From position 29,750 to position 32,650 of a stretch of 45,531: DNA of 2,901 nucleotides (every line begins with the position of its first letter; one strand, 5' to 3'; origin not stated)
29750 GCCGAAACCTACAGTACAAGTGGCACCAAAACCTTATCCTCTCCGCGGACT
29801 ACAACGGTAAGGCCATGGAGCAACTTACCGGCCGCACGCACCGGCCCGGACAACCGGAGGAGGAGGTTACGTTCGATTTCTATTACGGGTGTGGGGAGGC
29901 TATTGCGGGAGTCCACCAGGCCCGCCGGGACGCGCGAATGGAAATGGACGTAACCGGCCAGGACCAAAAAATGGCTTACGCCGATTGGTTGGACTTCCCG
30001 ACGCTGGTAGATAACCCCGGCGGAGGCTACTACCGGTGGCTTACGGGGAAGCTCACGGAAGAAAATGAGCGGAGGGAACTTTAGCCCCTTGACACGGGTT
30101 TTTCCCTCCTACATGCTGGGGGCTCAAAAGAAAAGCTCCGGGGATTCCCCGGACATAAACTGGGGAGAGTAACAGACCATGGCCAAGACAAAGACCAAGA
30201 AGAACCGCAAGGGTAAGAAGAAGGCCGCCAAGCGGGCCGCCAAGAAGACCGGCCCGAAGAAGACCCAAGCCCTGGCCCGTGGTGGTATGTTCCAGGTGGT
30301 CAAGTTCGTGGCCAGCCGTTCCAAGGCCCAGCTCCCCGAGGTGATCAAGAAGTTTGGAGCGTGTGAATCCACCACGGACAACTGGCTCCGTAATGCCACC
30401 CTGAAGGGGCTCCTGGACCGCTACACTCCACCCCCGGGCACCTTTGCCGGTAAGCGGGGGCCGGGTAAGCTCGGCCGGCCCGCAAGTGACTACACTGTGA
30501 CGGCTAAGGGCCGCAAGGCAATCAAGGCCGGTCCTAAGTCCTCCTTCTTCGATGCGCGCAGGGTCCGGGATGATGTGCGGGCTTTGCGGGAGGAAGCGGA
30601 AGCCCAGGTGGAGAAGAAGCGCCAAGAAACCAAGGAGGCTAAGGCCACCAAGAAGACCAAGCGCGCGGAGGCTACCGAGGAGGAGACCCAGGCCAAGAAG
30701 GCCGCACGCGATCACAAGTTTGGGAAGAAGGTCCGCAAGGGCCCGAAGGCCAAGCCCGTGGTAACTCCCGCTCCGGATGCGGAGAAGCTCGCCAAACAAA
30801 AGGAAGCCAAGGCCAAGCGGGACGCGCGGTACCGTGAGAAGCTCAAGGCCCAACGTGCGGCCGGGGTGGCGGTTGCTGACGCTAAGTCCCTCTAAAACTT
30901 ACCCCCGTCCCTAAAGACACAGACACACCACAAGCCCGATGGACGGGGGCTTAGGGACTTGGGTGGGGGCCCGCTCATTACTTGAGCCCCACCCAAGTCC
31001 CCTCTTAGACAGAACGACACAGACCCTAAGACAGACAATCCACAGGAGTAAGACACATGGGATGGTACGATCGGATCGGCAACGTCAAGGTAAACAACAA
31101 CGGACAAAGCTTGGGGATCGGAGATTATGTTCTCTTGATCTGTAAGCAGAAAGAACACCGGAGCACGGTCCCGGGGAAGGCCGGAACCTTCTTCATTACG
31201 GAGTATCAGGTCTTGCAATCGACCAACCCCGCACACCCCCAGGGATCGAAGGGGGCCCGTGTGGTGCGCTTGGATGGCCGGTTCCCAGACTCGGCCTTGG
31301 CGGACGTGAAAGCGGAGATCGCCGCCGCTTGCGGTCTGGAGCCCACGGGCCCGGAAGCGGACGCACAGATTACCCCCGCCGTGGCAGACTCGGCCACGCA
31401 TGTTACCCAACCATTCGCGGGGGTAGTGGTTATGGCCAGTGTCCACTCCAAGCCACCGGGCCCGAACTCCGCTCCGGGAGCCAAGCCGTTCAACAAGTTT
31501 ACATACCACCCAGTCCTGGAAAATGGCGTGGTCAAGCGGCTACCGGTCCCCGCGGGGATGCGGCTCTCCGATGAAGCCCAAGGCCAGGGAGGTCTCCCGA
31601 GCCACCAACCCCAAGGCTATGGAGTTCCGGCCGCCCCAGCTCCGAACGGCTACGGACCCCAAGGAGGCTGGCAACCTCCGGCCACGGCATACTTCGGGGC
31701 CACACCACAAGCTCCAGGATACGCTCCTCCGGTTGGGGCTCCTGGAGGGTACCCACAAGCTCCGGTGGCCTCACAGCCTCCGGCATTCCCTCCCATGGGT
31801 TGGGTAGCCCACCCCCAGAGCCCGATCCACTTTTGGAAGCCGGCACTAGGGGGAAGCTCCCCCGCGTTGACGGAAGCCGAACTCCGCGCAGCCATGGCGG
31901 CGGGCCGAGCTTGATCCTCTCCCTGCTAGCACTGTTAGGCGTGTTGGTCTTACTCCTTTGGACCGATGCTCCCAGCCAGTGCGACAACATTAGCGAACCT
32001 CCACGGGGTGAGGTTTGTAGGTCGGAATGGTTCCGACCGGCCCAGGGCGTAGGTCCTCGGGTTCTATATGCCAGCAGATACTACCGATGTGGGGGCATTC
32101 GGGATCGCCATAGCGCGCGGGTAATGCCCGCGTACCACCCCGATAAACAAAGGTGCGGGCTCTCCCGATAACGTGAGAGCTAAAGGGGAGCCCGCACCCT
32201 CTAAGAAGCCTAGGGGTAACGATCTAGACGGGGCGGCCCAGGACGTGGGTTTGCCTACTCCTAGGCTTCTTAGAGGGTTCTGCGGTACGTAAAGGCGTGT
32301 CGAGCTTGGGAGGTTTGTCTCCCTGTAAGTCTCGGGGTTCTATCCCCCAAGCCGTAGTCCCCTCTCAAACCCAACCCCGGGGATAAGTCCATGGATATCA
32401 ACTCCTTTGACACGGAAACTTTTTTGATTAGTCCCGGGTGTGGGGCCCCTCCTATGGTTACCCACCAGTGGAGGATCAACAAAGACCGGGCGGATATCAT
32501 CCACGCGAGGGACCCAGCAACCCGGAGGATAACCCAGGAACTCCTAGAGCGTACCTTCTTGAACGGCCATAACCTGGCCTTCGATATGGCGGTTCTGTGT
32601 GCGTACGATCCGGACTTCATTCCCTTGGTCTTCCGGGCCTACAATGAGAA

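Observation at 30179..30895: Phage-encoded lysine-rich protein with linker-histone (H1)-like architecture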

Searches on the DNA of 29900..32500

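Call 87: search_rna_families(source=window, start=29900, end=32500, threshold=evalue, max_evalue=1)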
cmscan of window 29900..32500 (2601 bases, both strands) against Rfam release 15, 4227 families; matches with E-value up to 1: 2.
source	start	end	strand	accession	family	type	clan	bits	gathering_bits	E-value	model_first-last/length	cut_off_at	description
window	32146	32233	-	RF01489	sbrA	Gene; sRNA;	-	23.3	45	0.092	1-71/71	no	Listeria sRNA sbrA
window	31188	31247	-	RF00970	mir-648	Gene; miRNA;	-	19.9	84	0.92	1-84/84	no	mir-648 microRNA precursor family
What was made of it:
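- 30954..31001 (+): 3' hairpin 2: 15-bp perfect arms. It is the most stable local structure in the window, has no U tract, and is probably a terminator or an mRNA-stabilising element. No Rfam family matches (call 87).
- Tried and rejected: Hairpins: Rfam finds no family (call 87).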

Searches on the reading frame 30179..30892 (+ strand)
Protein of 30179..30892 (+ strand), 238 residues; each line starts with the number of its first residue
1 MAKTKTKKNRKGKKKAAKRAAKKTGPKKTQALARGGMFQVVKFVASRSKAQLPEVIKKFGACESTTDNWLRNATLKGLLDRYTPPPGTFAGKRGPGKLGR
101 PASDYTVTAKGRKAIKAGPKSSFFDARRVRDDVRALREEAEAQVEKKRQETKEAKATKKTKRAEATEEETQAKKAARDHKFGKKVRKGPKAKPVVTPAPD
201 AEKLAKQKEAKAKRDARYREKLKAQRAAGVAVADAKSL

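Call 4: search_protein_families(library=pfam, proteins=[window:30179-30892:+], max_evalue=10)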
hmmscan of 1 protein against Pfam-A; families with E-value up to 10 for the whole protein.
window:30179-30892:+ (238 aa): 2 families
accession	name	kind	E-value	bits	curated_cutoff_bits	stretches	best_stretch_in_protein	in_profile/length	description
PF17659.7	RADX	-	0.052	11.9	33.4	1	116-223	559-664/848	RPA-related protein RADX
PF03041.19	Baculo_LEF-2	-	0.17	11.9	25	1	145-223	65-145/184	lef-2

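Call 5: search_protein_families(library=phrogs, proteins=[window:30179-30892:+], max_evalue=10)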
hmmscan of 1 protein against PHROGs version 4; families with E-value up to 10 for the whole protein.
window:30179-30892:+ (238 aa): 2 families
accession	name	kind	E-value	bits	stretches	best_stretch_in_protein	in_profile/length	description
phrog_15125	-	unknown function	0.0066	17.1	1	9-72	21-85/155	-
phrog_2263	-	head and packaging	5.4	6.8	1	119-231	164-276/551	major head protein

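Call 7: search_dna_similar(query=window:30179-30892:+, collection=phages, mode=protein, max_evalue=0.01, max_rows=30)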
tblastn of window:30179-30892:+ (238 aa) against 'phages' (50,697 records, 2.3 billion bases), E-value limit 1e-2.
No match.

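Call 8: find_homologous_proteins(query=window:30179-30892:+, max_evalue=0.001)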
Query window:30179-30892:+ (238 aa): 1 proteins with E <= 0.001 among 5002 candidates.
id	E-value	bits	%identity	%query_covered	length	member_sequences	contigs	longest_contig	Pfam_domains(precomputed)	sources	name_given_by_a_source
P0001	4.2e-138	476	100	100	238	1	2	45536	-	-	-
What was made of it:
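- Tried and rejected: Word-seeded protein search: the query found only itself (call 8).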

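Call 15: search_solved_structures(query=window:30179-30892:+, max_evalue=10, show_alignments=3)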
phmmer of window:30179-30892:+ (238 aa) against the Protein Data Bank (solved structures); distinct sequences matched with E-value up to 10: 1.
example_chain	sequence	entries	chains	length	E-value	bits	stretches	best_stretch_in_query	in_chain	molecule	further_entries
5td8_C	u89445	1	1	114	1.8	11.8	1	126-161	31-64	Kinetochore protein SPC24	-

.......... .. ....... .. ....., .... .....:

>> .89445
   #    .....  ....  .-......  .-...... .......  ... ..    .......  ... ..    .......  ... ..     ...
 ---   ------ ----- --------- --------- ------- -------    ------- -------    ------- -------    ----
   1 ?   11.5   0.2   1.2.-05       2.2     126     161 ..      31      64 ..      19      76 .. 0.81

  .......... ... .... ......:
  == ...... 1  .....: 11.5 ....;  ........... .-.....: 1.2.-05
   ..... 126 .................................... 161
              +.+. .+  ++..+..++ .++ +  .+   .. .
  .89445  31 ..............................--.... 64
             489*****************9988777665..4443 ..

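Call 28: find_encoding_contigs(protein=P0001, flank=3000, max_places=4)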
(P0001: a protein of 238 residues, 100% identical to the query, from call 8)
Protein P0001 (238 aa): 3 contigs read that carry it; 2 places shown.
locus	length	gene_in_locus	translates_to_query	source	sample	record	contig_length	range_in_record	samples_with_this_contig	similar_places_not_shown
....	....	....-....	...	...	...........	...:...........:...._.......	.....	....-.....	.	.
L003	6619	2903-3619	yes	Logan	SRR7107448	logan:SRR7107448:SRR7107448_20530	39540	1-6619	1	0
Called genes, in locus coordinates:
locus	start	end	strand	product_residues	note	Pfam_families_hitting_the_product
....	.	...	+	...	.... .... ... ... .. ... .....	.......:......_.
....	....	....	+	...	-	-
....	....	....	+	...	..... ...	-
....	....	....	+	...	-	-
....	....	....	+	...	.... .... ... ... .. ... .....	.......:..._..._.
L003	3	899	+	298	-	?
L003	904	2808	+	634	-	-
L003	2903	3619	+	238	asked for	-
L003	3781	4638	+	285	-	-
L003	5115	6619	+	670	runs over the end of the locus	PF00476:DNA_pol_A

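Call 33: predict_structure(alignment_id=A1)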
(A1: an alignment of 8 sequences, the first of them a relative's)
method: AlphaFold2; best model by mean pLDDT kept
length: 238 residues; sequences in the alignment: 8
mean_pLDDT: 79.5   pTM: 0.48
mean pLDDT of the five models: 79.5, 77.0, 75.2, 73.2, 71.1
residues with pLDDT >= 90: 99; 70-90: 68; 50-70: 58; < 50: 13
segments of 3 or more residues with pLDDT < 50: 27-32, 91-93
pLDDT, mean of each block of 10 residues (from residue 1): 53 64 52 74 95 93 93 95 78 54 92 94 81 89 96 92 83 82 57 57 83 94 86 68
secondary structure, 60 per line:
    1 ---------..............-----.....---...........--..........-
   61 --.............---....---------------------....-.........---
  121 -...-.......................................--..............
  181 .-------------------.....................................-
elements in order: H10-23 H29-33 H37-47 H52-59 H63-75 E79-82 E104-107 H109-117 H126-164 H167-181 H201-237
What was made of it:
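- On Sso10a / Lrs14 archaeal architectural winged helices: A long helix 126-164 is predicted in the target only (call 33).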

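Call 35: fold_search(model_id=the predicted structure, library=pdb)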
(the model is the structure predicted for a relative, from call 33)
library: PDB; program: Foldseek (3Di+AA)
matches with E <= 10: 1489; with E <= 0.001: 14
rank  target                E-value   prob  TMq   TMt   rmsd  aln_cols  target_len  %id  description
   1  4lll_M                3.7e-04  1.00  0.28  0.52  18.5       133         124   15  Crystal structure of S. aureus MepR-DNA complex (released 2014-05-14)
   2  4l9j_B                4.2e-04  1.00  0.28  0.47  18.7       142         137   16  Crystal structure of S. aureus MepR in DNA-binding conformation (released 2013-09-11)
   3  4ld5_C                4.5e-04  1.00  0.28  0.47  16.7       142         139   16  Crystal structure of MepR Q18P mutant from multidrug resistant S. aureus clinical isolate (released 2013-09-11)
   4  4ld5_A                4.5e-04  1.00  0.28  0.46  17.0       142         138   17  Crystal structure of MepR Q18P mutant from multidrug resistant S. aureus clinical isolate (released 2013-09-11)
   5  5h3r_A                5.8e-04  1.00  0.27  0.45  12.6       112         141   13  Crystal Structure of mutant MarR C80S from E.coli complexed with operator DNA (released 2017-08-02)
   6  8za5_B                5.8e-04  1.00  0.25  0.41  13.4       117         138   14  Crystal structure of HsmR (released 2025-10-29)
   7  6pco_C                6.2e-04  1.00  0.27  0.48  12.6       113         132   17  Mechanism for regulation of DNA binding of Bordetella bronchiseptica BpsR by 6-hydroxynicotinic acid (released 2019-11-06)
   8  4yif_B                7.6e-04  1.00  0.28  0.45  18.2       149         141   11  Crystal structure of Rv0880 (released 2015-06-10)
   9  3vod_A                8.7e-04  1.00  0.28  0.47  13.3       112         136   12  Crystal Structure of mutant MarR C80S from E.coli (released 2013-03-06)
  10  4lln_J                8.7e-04  1.00  0.27  0.45  12.8       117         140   14  Crystal structure of S. aureus MepR-DNA complex (released 2014-05-14)
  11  4yif_C                8.7e-04  1.00  0.28  0.46  18.4       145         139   12  Crystal structure of Rv0880 (released 2015-06-10)
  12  8zde_A                8.7e-04  1.00  0.24  0.40  13.3       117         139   12  Crystal structure of HsmR with DNA bound (released 2025-11-05)
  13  4fx4_B                9.3e-04  1.00  0.24  0.41  18.0       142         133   23  Crystal structure of M. tuberculosis transcriptional regulator MOSR (Rv1049) in compex with DNA (released 2012-09-26)
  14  4hw0_C                9.9e-04  1.00  0.26  0.63  10.6       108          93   15  Crystal structure of Sso10a-2, a DNA-binding protein from Sulfolobus solfataricus (released 2013-10-30)
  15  5h3r_B                1.1e-03  1.00  0.27  0.46  12.6       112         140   13  Crystal Structure of mutant MarR C80S from E.coli complexed with operator DNA (released 2017-08-02)
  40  4hw0_B                2.3e-03  1.00  0.26  0.60  10.2       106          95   15  Crystal structure of Sso10a-2, a DNA-binding protein from Sulfolobus solfataricus (released 2013-10-30)
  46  6cmv_A                2.5e-03  1.00  0.25  0.50   7.6       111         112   19  Crystal structure of Archaeal Biofilm Regulator (AbfR2) from Sulfolobus acidocaldarius (released 2018-11-14)
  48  4hw0_A                2.7e-03  1.00  0.25  0.55  11.0       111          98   15  Crystal structure of Sso10a-2, a DNA-binding protein from Sulfolobus solfataricus (released 2013-10-30)
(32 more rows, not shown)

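Call 47: fold_search(model_id=the predicted structure, library=viral)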
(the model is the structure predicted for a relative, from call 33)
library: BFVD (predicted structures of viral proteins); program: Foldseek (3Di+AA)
matches with E <= 10: 1148; with E <= 0.001: 2
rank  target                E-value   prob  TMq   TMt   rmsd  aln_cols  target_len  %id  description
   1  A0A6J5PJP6            7.6e-04  1.00  0.26  0.51  18.1       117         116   16  Uncharacterized protein [uncultured Caudovirales phage]
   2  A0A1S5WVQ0            8.7e-04  1.00  0.26  0.42   4.4        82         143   16  (no name in the UniProt tables at hand)
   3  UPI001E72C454         1.9e-03  0.99  0.28  0.34  23.4       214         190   15  (no name look-up for this kind of identifier)
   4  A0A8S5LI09            2.1e-03  1.00  0.27  0.21   4.1        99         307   16  Helix-turn-helix domain protein [Siphoviridae sp. ctR0j7]
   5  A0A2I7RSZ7            3.1e-03  1.00  0.27  0.39   3.6        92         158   18  (no name in the UniProt tables at hand)
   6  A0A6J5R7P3            3.1e-03  0.99  0.25  0.23  17.2       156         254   17  Uncharacterized protein [uncultured Caudovirales phage]
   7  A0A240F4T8            3.1e-03  0.98  0.25  0.25  15.5       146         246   15  Transcriptional regulator [Ochrobactrum phage POI1126]
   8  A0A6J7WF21            3.5e-03  1.00  0.24  0.36   4.7        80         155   15  Uncharacterized protein [uncultured Caudovirales phage]
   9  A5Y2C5                3.5e-03  0.99  0.24  0.11  19.8       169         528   15  (no name in the UniProt tables at hand)
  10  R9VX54                4.3e-03  0.99  0.19  0.48   8.4       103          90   20  Uncharacterized protein [Serratia phage Eta]
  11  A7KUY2                4.6e-03  1.00  0.29  0.46   2.3        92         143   12  (no name in the UniProt tables at hand)
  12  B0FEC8                4.6e-03  0.99  0.24  0.25   5.5        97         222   18  Putative replication protein O [Escherichia phage Min27]
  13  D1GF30                4.9e-03  1.00  0.25  0.61  12.0       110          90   16  Uncharacterized protein [Sulfolobus spindle-shaped virus 6]
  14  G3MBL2                4.9e-03  1.00  0.28  0.24  14.0       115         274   16  Gp146 [Bacillus phage G]
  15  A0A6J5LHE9            5.2e-03  1.00  0.25  0.57   4.9        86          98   17  Transcription regulator LuxR, C-terminal [uncultured Caudovirales phage]
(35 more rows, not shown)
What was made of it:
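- Lambda-type replication protein O appears at rank 12 of the BFVD matches (call 47).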

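Call 63: search_protein_families(library=ncbifam, alignment_id=A1, max_evalue=1)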
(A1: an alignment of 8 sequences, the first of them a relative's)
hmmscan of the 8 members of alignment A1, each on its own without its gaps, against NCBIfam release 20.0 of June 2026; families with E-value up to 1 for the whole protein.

A. member 1, P0001 (238 aa): 1 family
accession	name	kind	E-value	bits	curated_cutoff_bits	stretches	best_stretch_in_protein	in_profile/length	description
NF010295.2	PRK13735.1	equivalog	0.35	8.9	600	1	42-177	807-919/922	conjugal transfer mating-pair stabilization protein TraG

B. families by the number of members that match (of 8 scanned): 11 families
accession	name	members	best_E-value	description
NF033545.0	transpos_IS630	4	0.0016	IS630 family transposase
NF040939.2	trans_reg_lrs14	3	0.0018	Lrs14 family HTH-type transcriptional regulator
NF008975.0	PRK12323.1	2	0.034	DNA polymerase III subunit gamma/tau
NF053606.1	Sta1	1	0.044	Sta1 family transcriptional regulator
NF050055.1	SerProtHtrAMycob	1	0.053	serine protease HtrA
NF004651.0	PRK05996.1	1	0.076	MotB family protein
NF005832.0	PRK07735.1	1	0.17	NADH-quinone oxidoreductase subunit C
NF010295.2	PRK13735.1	1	0.35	conjugal transfer mating-pair stabilization protein TraG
NF010381.0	PRK13808.1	1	0.37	adenylate kinase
NF004413.0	PRK05759.1-4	1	0.7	F0F1 ATP synthase subunit B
NF009040.0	PRK12373.1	1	0.81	NADH-quinone oxidoreductase subunit E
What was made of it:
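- On Sso10a / Lrs14 archaeal architectural winged helices: The NCBIfam Lrs14 model matches 3 of 8 members, best E 0.0018, below the cut-off (call 63).
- Closest known: Archaeal chromatin-type winged helices Sso10a and Lrs14/AbfR. Same: The NCBIfam Lrs14 model matches 3 of 8 members weakly (call 63).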
